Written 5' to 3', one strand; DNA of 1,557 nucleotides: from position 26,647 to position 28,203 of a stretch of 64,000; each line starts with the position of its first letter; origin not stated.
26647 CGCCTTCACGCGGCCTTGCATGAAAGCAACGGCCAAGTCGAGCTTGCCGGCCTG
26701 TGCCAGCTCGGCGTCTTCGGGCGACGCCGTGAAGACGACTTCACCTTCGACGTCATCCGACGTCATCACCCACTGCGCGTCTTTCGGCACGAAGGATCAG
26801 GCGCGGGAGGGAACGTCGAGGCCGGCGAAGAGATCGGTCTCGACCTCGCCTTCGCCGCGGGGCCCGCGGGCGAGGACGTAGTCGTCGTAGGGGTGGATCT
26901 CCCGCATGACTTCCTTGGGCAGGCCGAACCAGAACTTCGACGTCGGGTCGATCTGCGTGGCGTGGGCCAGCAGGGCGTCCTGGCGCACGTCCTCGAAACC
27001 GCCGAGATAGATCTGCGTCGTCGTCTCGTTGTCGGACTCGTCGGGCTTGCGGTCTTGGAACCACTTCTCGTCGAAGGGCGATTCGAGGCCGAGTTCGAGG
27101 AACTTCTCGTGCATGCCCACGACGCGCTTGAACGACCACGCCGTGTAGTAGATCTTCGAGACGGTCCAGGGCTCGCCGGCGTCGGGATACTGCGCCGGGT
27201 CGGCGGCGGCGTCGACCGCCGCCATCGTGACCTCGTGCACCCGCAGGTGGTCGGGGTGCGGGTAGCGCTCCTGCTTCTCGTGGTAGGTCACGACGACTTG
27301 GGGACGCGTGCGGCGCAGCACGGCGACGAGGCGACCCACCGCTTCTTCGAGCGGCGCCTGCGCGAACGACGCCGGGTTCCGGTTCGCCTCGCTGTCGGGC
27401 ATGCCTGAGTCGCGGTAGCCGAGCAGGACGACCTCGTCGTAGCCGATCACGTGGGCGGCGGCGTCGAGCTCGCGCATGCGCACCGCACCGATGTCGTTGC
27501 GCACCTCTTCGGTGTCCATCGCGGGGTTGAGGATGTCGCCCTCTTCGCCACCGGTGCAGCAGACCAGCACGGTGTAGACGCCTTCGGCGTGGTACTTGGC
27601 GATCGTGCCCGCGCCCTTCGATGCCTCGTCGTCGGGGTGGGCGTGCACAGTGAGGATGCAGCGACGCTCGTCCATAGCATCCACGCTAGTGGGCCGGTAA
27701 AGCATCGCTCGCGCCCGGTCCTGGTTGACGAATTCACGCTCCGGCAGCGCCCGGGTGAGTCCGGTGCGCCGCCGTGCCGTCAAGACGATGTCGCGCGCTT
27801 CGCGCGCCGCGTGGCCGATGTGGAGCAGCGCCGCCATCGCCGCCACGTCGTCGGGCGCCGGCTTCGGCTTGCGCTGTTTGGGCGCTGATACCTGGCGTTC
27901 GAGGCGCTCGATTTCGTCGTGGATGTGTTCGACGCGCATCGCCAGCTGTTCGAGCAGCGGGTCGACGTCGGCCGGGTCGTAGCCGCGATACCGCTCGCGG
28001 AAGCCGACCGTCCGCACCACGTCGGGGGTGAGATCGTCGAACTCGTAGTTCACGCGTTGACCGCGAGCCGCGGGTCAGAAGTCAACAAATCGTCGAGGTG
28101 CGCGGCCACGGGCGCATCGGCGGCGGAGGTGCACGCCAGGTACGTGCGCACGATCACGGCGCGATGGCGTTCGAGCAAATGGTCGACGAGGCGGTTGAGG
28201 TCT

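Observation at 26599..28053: DivIVA-domain + Mca in one ORF, followed after a single UGA by an in-frame SCP2-like ORF; possible internal leaderless promoter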

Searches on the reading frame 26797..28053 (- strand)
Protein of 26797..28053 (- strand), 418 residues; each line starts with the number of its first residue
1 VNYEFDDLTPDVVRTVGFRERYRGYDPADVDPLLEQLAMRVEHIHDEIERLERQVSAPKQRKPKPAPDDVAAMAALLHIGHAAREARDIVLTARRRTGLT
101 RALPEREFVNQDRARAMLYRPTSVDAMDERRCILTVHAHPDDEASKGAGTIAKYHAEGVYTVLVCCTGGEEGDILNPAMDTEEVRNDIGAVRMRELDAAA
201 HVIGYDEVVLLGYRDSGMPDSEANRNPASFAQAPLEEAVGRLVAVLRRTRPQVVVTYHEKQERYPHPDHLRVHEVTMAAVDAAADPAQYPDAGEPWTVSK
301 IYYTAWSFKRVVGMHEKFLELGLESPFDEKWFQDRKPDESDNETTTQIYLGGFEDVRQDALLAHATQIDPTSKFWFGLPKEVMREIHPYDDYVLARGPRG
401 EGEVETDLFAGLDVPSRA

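Call 3: search_protein_families(library=pfam, proteins=[window:26797-28053:-], max_evalue=0.1)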
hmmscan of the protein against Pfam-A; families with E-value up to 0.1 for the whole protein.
window:26797-28053:- (418 aa): 3 families
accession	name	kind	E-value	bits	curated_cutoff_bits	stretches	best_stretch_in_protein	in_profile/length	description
PF02585.22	PIG-L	-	6e-30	104.8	28.2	1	134-280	1-129/129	GlcNAc-PI de-N-acetylase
PF05103.18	DivIVA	-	8.2e-06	26.2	28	1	8-59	1-52/131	DivIVA protein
PF12867.12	DinB_2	-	0.014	16.3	24.8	0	20-75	59-115/128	DinB superfamily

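Call 4: search_protein_families(library=ncbifam, proteins=[window:26797-28053:-], max_evalue=0.1)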
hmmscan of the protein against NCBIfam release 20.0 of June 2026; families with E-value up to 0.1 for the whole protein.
window:26797-28053:- (418 aa): 8 families
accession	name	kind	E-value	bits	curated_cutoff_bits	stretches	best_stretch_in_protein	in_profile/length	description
TIGR03446.1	mycothiol_Mca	equivalog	1.1e-86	291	277.15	1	133-412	3-283/283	mycothiol conjugate amidase Mca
TIGR03445.1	mycothiol_MshB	equivalog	2.5e-62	211.4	224.35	1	134-412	1-284/284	N-acetyl-1-D-myo-inositol-2-amino-2-deoxy-alpha-D-glucopyranoside deacetylase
TIGR04000.1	thiol_BshB2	equivalog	3.8e-16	59.4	195.25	1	132-282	2-136/217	bacillithiol biosynthesis deacetylase BshB2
TIGR04001.1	thiol_BshB1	equivalog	1.8e-13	50.8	182.5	1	133-303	4-146/226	bacillithiol biosynthesis deacetylase BshB1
TIGR03544.1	DivI1A_domain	domain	2.9e-07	30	22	1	8-38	1-31/34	DivIVA domain-containing protein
NF010725.0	PRK14127.1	equivalog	0.001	19.5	91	1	9-56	9-56/111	cell division regulator GpsB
TIGR03543.1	divI1A_rptt_fam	hypoth_equivalog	0.017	15.4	154.2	1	8-37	34-63/178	DivIVA domain repeat protein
NF045995.1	MAG0865_DivIVA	hypoth_equivalog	0.024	14.8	55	1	24-59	19-54/69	MAG0865 family DivIVA-related protein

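Call 5: find_homologous_proteins(query=window:26797-28053:-)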
Query window:26797-28053:- (418 aa): 8000 proteins with E <= 0.001 among 8000 candidates; the best 120 are listed.
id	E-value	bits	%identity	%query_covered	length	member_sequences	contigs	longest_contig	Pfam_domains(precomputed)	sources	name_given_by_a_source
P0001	4.5e-282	954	100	100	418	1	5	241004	PF02585.23,PF05103.19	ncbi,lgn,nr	ncbi:MAG TPA: mycothiol conjugate amidase Mca [Acidimicrobiales bacterium]|nr:mycothiol conjugate am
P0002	2.4e-239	813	84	100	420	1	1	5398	PF02585.23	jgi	jgi:mycothiol S-conjugate amidase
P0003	1.4e-238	810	85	100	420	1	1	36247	PF02585.23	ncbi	ncbi:MAG: mycothiol S-conjugate amidase [Actinomycetota bacterium]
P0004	1.4e-211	721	77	99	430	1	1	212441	PF02585.23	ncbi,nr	ncbi:MAG TPA: mycothiol conjugate amidase Mca [Acidimicrobiales bacterium]|nr:mycothiol conjugate am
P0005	1.7e-203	695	75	99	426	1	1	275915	PF02585.23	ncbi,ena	-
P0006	9.3e-203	692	74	99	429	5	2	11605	PF02585.23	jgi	jgi:mycothiol S-conjugate amidase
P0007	1.1e-202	692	74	99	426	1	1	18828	PF02585.23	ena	-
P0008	2.6e-201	688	73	100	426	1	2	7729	PF02585.23,PF05103.19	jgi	jgi:mycothiol S-conjugate amidase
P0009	4.1e-201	687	73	100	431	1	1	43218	PF02585.23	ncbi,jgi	ncbi:MAG: mycothiol S-conjugate amidase [Actinomycetota bacterium]|jgi:mycothiol S-conjugate amidase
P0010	2.7e-200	684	74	99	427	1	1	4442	PF02585.23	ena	-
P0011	1.2e-199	682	71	100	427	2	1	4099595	PF02585.23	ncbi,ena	-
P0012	1.2e-198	679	72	99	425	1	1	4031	PF02585.23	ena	-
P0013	1.9e-198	678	72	99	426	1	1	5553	PF02585.23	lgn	-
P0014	5.1e-197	673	71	100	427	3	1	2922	PF02585.23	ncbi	-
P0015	6.1e-196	670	71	99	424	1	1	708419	PF02585.23,PF05103.19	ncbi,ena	-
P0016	9.5e-196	669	72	97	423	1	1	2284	PF02585.23,PF05103.19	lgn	-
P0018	2.1e-188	645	69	99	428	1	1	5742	PF02585.23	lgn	-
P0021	1.4e-178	613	90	70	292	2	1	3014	PF02585.23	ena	-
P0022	1.6e-178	613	68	99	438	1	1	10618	PF02585.23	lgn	-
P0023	3.2e-176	605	90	70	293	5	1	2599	PF02585.23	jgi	-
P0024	2.2e-174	599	87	71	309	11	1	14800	PF02585.23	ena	-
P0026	6.0e-162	558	64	98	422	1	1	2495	PF02585.23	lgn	-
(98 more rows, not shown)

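Call 7: find_encoding_contigs(protein=P0024, flank=3000, max_places=2)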
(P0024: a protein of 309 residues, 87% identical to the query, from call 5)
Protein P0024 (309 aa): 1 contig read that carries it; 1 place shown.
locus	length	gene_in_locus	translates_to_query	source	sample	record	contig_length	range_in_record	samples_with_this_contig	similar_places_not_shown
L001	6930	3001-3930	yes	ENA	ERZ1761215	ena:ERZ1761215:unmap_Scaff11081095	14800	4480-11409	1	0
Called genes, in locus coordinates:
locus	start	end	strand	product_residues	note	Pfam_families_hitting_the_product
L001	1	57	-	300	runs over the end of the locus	PF01544:CorA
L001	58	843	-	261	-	PF13622:4HBT_3, PF20789:4HBT_3C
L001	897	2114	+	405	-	PF02771:Acyl-CoA_dh_N, PF02770:Acyl-CoA_dh_M, PF00441:Acyl-CoA_dh_1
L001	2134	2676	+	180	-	-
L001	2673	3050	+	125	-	PF05103:DivIVA (weak)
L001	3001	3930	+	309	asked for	PF02585:PIG-L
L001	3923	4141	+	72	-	PF02036:SCP2 (weak)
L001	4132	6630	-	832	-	PF12704:MacB_PCD (faint), PF02687:FtsX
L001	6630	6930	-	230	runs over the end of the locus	PF00005:ABC_tran, PF13304:AAA_21 (faint)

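Call 8: find_encoding_contigs(protein=P0021, flank=3000, max_places=2)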
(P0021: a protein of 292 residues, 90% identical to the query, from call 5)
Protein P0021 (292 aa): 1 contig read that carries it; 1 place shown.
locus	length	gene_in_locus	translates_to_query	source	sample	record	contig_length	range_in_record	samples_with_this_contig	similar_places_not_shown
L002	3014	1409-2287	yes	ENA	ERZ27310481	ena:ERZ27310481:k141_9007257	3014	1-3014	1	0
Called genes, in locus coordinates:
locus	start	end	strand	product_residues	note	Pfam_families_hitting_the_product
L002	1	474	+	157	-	?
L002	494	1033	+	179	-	-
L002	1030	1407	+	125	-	PF05103:DivIVA (faint)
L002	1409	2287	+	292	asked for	PF02585:PIG-L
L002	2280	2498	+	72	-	PF02036:SCP2 (weak)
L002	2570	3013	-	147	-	?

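Call 9: find_encoding_contigs(protein=P0023, flank=3000, max_places=2)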
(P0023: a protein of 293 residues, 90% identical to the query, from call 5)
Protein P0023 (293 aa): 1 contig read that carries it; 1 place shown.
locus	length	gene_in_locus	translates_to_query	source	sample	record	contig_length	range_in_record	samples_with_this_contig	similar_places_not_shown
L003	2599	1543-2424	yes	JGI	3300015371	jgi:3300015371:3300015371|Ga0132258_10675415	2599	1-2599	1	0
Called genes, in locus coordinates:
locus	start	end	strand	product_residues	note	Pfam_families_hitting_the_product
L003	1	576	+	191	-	?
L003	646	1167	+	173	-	-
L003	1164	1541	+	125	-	PF05103:DivIVA (faint)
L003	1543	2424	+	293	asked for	PF02585:PIG-L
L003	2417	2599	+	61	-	?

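Call 13: find_related_loci(query=window:26797-28053:-, collection=genome_contigs, flank=3000)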
Query window:26797-28053:- (418 aa) in genome_contigs; peptide patterns used: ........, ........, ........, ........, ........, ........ (x = any residue, [..] = any of these).
42 stretches matched a pattern; 14 encode a relative of the query (tblastn E <= 1e-3); 14 distinct loci.
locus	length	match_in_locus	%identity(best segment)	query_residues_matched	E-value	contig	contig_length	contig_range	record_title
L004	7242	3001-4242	85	1-413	0e+0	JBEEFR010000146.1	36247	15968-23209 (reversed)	MAG: Actinomycetota bacterium isolate BP_97 scaffold_3286486, whole genome shotgun sequence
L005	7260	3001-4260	75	1-413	0e+0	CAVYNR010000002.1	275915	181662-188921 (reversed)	MAG: uncultured Actinomycetes bacterium isolate MFD04212.bin.2.8 genome assembly, contig: contig_15562, whole genome sho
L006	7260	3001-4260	71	1-413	0e+0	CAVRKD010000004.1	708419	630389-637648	MAG: uncultured Actinomycetes bacterium isolate MFD01275.bin.1.251 genome assembly, contig: contig_25205, whole genome s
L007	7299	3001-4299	69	1-412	0e+0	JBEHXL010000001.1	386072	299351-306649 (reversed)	MAG: Actinomycetota bacterium isolate ES1.bin.66 NODE_28_length_386072_cov_17.628316, whole genome shotgun sequence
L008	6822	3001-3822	68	121-396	9e-125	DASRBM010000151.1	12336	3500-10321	MAG TPA_asm: Acidimicrobiales bacterium isolate SMAG_U9927 k141_362299, whole genome shotgun sequence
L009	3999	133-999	64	126-412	2e-120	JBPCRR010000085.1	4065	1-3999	MAG: Acidimicrobiales bacterium isolate TH_ant_mag_239 k127_2424444, whole genome shotgun sequence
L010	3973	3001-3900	62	121-412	6e-113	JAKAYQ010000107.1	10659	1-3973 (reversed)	MAG: Actinomycetes bacterium isolate YS5.bin29 NODE_4335_length_10659_cov_2.925940, whole genome shotgun sequence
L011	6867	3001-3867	57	132-418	3e-103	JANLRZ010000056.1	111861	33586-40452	MAG: Acidimicrobiia bacterium isolate OTE_25_metabat_69 OTE_25_k141_2072626, whole genome shotgun sequence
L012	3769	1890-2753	56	127-412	4e-102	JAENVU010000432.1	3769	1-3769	MAG: Acidimicrobiia bacterium isolate 3_4_m_bin14 c_000003473132, whole genome shotgun sequence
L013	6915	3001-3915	59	121-412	2e-99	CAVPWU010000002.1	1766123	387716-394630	MAG: uncultured Actinomycetota bacterium isolate MFD01716.bin.2.37 genome assembly, contig: contig_14582, whole genome s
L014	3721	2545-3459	51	110-414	1e-97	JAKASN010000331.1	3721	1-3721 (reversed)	MAG: Actinomycetes bacterium isolate YP1.bin4 NODE_20390_length_3721_cov_1.121592, whole genome shotgun sequence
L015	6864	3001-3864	58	127-412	5e-103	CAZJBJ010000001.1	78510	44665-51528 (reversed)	MAG TPA_asm: uncultured Bifidobacteriaceae bacterium isolate SRP150892_co2_122 genome assembly, contig: NODE_272_length_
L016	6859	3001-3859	52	128-416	6e-57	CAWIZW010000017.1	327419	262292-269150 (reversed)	MAG: uncultured Acidimicrobiia bacterium isolate MFD05567.bin.2.101 genome assembly, contig: contig_73661, whole genome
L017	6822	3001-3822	48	133-412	7e-68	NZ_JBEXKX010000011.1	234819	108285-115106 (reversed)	Amycolatopsis sp. NPDC004625 NPDC004625_80_D7.ctg-0011, whole genome shotgun sequence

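Call 35: predict_structure(alignment_id=A3)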
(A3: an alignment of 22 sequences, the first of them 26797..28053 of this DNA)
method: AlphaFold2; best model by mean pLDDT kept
length: 418 residues; sequences in the alignment: 22
mean_pLDDT: 63.2   pTM: 0.60
mean pLDDT of the five models: 63.2, 43.2, 41.7, 40.2, 39.1
residues with pLDDT >= 90: 36; 70-90: 102; 50-70: 173; < 50: 107
segments of 3 or more residues with pLDDT < 50: 1-5, 18-22, 57-80, 82-84, 98-128, 262-267, 364-379, 398-401, 415-418
pLDDT, mean of each block of 10 residues (from residue 1): 55 62 58 78 78 56 38 45 50 52 41 41 43 82 64 82 75 53 67 67 79 62 53 78 93 83 50 87 92 90 69 67 62 60 60 61 46 40 52 59 69 54
secondary structure, 60 per line:
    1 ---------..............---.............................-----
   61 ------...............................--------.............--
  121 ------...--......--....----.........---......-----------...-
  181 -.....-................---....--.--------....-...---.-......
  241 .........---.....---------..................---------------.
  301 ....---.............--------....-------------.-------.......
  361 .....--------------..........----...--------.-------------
elements in order: H10-23 H27-55 H67-97 H106-118 E132-137 H140-143 H148-156 E160-165 H182-186 H188-203 E207-210 H222-225 H235-249 E253-257 H267-284 E300-304 H308-320 H329-332 H354-365 H380-389 E394-396

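Call 39: find_encoding_contigs(protein=P0004, flank=2500, max_places=1)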
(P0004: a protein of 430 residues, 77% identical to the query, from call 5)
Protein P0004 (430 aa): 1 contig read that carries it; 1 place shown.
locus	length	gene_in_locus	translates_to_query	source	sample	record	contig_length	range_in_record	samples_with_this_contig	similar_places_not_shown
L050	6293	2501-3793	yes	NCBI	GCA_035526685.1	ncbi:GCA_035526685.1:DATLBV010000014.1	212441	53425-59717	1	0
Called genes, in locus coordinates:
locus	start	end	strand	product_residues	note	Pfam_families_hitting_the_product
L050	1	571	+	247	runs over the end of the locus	-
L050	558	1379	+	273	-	PF01906:YbjQ_1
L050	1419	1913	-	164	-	-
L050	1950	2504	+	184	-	-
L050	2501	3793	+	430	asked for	PF02585:PIG-L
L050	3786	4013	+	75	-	PF02036:SCP2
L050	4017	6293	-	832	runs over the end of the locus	PF12704:MacB_PCD (weak), PF02687:FtsX, PF12704:MacB_PCD (weak), PF02687:FtsX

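Call 40: find_encoding_contigs(protein=P0011, flank=2500, max_places=1)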
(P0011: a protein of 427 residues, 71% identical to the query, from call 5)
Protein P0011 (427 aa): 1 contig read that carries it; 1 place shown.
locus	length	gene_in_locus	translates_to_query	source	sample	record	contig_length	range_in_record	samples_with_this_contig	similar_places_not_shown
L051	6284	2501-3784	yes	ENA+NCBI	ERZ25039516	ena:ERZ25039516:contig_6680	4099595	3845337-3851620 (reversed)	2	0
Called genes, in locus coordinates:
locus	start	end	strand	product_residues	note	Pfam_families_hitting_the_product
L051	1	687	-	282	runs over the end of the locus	PF13622:4HBT_3, PF20789:4HBT_3C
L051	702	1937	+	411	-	PF02771:Acyl-CoA_dh_N, PF02770:Acyl-CoA_dh_M, PF00441:Acyl-CoA_dh_1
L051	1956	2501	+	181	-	-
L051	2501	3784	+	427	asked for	PF02585:PIG-L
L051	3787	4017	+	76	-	PF02036:SCP2 (weak)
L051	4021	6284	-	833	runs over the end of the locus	PF12704:MacB_PCD, PF02687:FtsX, PF12704:MacB_PCD, PF02687:FtsX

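Call 41: find_encoding_contigs(protein=P0018, flank=2500, max_places=1)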
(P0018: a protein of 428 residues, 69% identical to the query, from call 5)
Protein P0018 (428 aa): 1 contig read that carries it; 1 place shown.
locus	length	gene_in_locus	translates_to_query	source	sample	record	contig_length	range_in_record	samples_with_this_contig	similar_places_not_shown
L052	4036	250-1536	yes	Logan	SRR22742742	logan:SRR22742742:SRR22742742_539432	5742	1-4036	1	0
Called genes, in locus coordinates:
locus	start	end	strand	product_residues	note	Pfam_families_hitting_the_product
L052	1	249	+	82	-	?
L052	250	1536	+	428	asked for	PF02585:PIG-L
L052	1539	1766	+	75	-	PF02036:SCP2 (weak)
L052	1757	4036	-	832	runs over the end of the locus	PF02687:FtsX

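Call 42: find_encoding_contigs(protein=P0022, flank=2500, max_places=1)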
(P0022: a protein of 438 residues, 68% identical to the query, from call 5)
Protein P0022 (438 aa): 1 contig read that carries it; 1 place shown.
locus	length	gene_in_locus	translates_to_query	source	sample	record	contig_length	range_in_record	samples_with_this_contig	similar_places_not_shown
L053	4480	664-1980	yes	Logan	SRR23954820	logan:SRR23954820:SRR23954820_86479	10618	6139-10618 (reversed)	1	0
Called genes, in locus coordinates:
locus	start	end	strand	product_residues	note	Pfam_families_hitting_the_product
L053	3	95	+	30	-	?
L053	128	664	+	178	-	-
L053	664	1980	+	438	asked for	PF02585:PIG-L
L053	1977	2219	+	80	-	-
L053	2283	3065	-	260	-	PF13668:Ferritin_2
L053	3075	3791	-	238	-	PF13668:Ferritin_2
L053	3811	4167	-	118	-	PF13473:Cupredoxin_1, PF00127:Copper-bind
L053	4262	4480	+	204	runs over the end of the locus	PF04542:Sigma70_r2, PF08281:Sigma70_r4_2, PF04545:Sigma70_r4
